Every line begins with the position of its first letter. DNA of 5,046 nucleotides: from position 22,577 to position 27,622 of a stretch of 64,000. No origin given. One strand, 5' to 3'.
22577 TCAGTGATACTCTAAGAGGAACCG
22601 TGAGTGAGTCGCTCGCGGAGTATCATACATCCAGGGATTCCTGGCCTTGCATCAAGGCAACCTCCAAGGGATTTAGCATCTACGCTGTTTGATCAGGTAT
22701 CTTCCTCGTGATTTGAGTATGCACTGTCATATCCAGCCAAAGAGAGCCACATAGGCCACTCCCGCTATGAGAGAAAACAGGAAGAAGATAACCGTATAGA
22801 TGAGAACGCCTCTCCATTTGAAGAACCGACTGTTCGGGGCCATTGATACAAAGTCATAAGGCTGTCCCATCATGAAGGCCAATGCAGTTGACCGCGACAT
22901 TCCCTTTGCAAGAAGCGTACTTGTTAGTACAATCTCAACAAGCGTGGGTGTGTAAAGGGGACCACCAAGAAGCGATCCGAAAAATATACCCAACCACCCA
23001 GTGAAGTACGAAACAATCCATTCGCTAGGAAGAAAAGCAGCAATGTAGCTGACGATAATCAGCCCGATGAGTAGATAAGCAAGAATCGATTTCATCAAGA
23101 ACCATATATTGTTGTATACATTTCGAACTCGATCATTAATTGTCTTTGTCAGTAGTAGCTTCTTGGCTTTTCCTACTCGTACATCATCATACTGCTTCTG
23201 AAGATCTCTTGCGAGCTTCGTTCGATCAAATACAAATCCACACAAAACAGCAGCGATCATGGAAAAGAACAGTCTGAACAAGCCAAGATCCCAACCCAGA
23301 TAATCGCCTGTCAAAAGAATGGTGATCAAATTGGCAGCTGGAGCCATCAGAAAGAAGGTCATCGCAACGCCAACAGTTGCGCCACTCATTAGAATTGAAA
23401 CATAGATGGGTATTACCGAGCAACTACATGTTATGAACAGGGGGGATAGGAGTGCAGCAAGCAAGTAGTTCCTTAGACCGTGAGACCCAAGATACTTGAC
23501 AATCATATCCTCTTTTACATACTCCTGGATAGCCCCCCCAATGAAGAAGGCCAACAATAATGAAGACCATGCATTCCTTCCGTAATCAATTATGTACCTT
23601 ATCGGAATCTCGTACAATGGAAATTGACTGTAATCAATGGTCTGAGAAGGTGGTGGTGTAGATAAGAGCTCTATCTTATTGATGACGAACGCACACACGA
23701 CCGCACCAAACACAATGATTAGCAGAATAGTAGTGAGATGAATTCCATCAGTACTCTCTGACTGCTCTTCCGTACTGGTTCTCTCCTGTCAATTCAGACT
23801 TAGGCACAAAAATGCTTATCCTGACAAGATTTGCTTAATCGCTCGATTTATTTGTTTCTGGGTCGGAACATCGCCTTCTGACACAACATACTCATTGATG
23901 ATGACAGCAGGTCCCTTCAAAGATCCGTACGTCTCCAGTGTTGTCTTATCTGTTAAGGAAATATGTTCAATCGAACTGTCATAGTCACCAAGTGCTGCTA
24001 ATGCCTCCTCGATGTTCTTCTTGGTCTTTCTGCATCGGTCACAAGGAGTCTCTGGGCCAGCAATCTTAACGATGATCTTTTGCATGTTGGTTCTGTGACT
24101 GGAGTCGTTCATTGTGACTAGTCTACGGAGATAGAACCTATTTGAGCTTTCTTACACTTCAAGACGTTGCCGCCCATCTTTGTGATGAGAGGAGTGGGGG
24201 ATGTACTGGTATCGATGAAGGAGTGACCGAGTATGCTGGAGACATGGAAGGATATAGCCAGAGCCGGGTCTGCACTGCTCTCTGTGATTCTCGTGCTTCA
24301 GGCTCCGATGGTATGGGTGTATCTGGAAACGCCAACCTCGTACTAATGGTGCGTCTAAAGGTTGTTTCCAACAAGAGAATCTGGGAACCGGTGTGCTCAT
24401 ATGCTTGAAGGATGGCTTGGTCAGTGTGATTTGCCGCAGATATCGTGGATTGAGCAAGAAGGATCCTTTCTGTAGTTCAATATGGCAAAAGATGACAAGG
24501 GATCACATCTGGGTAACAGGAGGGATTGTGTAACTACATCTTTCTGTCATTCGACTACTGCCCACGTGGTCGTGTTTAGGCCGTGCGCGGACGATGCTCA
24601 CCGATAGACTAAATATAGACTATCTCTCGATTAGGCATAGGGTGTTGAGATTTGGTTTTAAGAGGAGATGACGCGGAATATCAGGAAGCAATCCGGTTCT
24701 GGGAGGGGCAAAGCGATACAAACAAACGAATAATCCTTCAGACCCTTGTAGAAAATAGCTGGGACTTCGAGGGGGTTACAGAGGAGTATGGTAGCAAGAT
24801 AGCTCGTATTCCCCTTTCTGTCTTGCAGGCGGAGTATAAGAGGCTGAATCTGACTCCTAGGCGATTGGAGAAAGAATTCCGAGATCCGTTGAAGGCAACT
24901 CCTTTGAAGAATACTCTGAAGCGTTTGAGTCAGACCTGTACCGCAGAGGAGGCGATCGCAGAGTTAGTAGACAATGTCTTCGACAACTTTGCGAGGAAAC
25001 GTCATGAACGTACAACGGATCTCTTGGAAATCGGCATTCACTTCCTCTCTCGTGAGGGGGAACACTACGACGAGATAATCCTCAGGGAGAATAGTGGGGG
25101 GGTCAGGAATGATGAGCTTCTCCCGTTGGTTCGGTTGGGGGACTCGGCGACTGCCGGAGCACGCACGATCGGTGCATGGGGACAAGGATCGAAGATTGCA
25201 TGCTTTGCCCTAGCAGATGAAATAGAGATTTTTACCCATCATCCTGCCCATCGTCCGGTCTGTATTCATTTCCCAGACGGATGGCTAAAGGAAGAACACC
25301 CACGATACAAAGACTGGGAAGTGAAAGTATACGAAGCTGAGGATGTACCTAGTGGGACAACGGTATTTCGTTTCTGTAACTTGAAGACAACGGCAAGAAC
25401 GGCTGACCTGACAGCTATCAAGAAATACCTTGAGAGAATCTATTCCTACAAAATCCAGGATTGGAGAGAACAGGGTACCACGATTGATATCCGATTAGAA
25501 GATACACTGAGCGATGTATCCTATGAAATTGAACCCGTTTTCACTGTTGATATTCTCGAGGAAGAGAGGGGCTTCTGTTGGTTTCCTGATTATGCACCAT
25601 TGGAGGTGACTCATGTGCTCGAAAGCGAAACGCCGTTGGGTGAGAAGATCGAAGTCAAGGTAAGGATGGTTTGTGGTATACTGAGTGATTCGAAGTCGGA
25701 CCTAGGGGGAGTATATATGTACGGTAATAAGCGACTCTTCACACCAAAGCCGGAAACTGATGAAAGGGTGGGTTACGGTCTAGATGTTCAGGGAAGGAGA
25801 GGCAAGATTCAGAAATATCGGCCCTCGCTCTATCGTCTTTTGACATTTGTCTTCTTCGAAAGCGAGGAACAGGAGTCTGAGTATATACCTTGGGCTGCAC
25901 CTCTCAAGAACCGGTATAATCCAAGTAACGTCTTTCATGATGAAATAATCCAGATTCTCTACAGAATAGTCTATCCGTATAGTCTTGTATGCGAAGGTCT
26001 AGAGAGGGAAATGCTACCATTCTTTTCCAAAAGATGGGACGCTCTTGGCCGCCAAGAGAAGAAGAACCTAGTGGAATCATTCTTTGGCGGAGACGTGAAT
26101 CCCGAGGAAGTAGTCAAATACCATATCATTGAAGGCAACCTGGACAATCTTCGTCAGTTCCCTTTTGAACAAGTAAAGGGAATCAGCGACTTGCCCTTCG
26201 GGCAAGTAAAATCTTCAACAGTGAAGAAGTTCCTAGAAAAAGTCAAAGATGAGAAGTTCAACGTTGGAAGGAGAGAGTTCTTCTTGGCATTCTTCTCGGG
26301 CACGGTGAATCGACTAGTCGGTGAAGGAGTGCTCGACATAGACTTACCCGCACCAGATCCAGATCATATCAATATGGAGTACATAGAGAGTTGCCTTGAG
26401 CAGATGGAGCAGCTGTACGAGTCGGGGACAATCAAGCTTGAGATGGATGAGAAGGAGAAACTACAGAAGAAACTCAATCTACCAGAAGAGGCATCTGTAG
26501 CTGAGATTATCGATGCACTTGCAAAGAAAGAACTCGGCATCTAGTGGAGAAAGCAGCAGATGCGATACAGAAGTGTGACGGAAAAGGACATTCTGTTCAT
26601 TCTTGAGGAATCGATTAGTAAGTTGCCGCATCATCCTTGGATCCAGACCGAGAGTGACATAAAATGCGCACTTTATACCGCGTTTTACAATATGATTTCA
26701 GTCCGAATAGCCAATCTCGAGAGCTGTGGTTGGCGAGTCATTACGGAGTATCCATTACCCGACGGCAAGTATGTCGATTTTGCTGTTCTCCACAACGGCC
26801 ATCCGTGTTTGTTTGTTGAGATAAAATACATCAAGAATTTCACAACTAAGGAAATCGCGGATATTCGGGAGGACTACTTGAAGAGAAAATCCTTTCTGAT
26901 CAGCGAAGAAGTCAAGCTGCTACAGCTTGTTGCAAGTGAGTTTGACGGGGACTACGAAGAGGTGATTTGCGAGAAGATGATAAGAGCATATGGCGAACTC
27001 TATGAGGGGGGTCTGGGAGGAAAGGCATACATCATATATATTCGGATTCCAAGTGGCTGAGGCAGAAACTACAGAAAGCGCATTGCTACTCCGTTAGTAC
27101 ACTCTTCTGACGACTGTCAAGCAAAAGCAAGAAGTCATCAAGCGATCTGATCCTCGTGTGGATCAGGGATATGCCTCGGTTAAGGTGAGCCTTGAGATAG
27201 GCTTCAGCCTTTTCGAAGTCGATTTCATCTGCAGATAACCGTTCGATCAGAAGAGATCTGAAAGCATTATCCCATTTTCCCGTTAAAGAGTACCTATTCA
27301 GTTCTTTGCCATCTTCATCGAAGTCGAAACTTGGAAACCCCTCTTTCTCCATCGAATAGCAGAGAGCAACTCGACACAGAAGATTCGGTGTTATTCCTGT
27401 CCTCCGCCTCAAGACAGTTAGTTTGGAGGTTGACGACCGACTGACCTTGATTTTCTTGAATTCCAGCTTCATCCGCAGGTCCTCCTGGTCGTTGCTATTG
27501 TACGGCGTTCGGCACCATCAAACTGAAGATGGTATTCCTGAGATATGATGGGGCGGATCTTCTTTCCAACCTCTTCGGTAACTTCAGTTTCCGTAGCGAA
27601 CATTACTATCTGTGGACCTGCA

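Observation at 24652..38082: Extended DNA-phosphorothioation defence island (dndCDE + pbeABCD-like + extra modules) in a probable Asgard archaeon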

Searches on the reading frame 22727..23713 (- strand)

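Call 7: search_protein_families(library=pfam, proteins=[window:22727-23713:-], max_evalue=0.01)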
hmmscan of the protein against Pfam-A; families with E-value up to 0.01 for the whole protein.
window:22727-23713:- (328 aa): 1 family
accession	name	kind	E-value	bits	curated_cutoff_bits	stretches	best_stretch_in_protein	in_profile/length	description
PF03773.19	ArsP_1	-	5.7e-51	173.9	32.3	1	47-321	15-292/294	Predicted permease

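Call 8: search_protein_families(library=ncbifam, proteins=[window:22727-23713:-], max_evalue=0.1)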
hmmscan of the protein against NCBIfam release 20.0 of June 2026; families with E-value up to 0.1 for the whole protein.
window:22727-23713:- (328 aa): 2 families
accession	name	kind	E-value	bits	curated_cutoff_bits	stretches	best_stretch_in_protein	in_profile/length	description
NF033936.1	CuZnOut_SO0444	equivalog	7.4e-26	91.1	300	2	51-173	11-133/351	SO_0444 family Cu/Zn efflux transporter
NF040736.1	efflux_SaoE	equivalog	3.1e-21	76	325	1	49-319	19-292/352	efflux transporter SaoE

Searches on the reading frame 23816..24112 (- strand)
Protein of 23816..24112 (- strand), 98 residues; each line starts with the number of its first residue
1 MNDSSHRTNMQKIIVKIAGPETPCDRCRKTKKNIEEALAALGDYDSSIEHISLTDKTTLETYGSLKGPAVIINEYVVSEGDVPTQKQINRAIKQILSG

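Call 7: search_protein_families(library=pfam, proteins=[window:23816-24112:-], max_evalue=0.01)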
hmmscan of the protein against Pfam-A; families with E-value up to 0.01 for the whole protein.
window:23816-24112:- (98 aa): 1 family
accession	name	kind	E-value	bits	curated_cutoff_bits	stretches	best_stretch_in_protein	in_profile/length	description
PF13192.12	Thioredoxin_3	-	1.8e-12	47.6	24.8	1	15-92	3-75/76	Thioredoxin domain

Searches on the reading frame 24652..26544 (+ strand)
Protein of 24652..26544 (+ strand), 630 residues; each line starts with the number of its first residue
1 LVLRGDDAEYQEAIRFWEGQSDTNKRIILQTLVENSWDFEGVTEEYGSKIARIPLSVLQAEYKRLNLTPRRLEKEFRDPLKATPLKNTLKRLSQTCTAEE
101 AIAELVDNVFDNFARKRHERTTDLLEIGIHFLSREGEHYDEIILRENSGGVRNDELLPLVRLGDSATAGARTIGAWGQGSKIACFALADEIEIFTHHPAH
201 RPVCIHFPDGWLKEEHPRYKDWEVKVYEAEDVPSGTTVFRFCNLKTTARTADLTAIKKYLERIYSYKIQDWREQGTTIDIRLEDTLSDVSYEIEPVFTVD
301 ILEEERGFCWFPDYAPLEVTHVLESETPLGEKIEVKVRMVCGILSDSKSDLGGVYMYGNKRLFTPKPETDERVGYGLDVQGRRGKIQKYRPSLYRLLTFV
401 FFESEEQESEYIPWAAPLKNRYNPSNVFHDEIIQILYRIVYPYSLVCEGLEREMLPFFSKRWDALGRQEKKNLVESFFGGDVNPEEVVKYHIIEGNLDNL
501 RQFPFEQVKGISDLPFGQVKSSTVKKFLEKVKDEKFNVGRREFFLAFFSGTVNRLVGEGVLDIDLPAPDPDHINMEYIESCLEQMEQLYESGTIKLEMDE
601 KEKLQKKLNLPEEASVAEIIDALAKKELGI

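Call 3: search_protein_families(library=padloc, proteins=[window:24652-26544:+], max_evalue=0.01)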
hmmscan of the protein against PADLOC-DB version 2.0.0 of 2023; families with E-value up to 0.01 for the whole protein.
window:24652-26544:+ (630 aa): 0 families

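Call 4: search_protein_families(library=pfam, proteins=[window:24652-26544:+], max_evalue=0.01)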
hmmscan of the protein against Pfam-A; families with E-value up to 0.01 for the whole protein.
window:24652-26544:+ (630 aa): 1 family
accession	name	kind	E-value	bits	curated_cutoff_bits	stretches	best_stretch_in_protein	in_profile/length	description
PF13589.12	HATPase_c_3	-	6.5e-08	33.1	25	1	97-200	2-97/137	Histidine kinase-, DNA gyrase B-, and HSP90-like ATPase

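Call 8: search_protein_families(library=ncbifam, proteins=[window:24652-26544:+], max_evalue=0.1)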
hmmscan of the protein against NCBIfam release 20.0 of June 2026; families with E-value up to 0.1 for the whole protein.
window:24652-26544:+ (630 aa): 0 families

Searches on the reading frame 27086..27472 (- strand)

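Call 3: search_protein_families(library=padloc, proteins=[window:27086-27472:-], max_evalue=0.01)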
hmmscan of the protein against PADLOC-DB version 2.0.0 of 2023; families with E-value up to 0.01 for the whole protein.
window:27086-27472:- (128 aa): 4 families
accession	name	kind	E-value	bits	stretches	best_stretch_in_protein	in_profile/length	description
PDLC02669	DndE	-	6.1e-35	117.8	1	1-123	1-125/128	DndE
PDLC02670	DndE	-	2.1e-13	48.7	1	7-117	3-117/122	DndE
PDLC02671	DndE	-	5.3e-12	44.4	1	6-106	4-104/111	DndE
PDLC03334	MTase_II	-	0.00013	20.6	1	7-60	5-56/117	Type II methyltransferase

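Call 4: search_protein_families(library=pfam, proteins=[window:27086-27472:-], max_evalue=0.01)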
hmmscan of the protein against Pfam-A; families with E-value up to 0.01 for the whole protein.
window:27086-27472:- (128 aa): 1 family
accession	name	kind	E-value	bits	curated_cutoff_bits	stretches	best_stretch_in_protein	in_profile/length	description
PF08870.17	DndE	-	6.2e-23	81.7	25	1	7-108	1-107/111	DNA sulphur modification protein DndE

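Call 117: search_protein_families(library=ncbifam, proteins=[window:27086-27472:-], max_evalue=0.01)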
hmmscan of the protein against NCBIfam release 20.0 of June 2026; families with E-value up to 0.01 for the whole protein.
window:27086-27472:- (128 aa): 1 family
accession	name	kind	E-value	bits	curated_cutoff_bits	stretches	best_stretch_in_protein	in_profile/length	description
TIGR03184.1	DNA_S_dndE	equivalog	2.5e-21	76.1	71.85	1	8-106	1-103/104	DNA sulfur modification protein DndE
